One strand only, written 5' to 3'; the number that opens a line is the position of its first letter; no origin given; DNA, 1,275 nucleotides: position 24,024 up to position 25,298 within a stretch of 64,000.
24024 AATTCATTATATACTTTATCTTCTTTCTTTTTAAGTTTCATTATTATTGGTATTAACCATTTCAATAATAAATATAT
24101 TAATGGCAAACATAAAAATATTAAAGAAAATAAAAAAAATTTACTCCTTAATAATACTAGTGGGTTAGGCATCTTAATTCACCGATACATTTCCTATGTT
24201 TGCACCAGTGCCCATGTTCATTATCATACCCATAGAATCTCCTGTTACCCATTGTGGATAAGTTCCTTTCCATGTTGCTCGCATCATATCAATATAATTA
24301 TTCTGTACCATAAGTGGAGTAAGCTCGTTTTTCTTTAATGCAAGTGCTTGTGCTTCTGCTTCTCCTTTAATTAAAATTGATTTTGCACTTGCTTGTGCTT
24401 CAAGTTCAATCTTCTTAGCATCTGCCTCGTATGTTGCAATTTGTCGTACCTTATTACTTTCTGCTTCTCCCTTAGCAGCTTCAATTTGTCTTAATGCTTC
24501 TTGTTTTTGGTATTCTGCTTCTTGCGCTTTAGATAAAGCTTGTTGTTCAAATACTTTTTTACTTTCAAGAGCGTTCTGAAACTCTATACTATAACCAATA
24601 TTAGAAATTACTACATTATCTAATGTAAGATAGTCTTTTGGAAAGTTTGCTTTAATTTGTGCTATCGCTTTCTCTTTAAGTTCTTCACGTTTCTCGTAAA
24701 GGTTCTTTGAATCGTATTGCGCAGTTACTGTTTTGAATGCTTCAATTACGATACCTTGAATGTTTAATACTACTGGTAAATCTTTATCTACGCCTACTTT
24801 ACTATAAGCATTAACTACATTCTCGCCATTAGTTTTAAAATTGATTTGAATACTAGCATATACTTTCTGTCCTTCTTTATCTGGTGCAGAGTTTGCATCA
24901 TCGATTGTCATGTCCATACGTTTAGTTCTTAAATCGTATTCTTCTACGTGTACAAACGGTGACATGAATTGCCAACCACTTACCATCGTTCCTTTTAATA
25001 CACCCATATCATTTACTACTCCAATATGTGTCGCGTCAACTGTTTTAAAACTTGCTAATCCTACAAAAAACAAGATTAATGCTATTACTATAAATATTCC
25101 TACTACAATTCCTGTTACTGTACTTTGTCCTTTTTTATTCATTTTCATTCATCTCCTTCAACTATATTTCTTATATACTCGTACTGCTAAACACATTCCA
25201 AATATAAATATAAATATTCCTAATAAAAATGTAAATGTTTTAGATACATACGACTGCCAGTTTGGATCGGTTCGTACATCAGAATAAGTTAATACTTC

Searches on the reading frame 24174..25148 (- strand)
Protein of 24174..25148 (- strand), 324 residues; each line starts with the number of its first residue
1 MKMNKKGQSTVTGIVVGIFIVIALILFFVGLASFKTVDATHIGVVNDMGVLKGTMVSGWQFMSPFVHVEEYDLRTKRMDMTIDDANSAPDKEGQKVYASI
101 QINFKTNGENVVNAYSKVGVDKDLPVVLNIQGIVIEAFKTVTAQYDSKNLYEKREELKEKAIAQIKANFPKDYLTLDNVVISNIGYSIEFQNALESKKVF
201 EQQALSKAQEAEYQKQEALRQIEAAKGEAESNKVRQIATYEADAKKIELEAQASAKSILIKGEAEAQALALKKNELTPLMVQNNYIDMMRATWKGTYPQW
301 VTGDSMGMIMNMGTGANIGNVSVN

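Call 22: search_protein_families(library=pfam, proteins=[window:24174-25148:-], max_evalue=0.01)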
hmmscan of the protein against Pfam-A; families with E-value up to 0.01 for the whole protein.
window:24174-25148:- (324 aa): 2 families
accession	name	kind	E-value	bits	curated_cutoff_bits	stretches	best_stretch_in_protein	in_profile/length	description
PF01145.31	Band_7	-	3.1e-18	66.9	23.6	1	36-214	2-175/176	SPFH domain / Band 7 family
PF17547.7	DUF5462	-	0.008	16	25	0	197-285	57-145/157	Family of unknown function (DUF5462)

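Call 52: search_protein_families(library=phrogs, proteins=[window:24174-25148:-], max_evalue=0.01)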
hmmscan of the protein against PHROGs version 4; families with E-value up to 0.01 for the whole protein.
window:24174-25148:- (324 aa): 1 family
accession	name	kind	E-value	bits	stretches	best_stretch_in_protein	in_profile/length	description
phrog_200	-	other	2.2e-36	126.8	2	10-236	76-317/379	lipoprotein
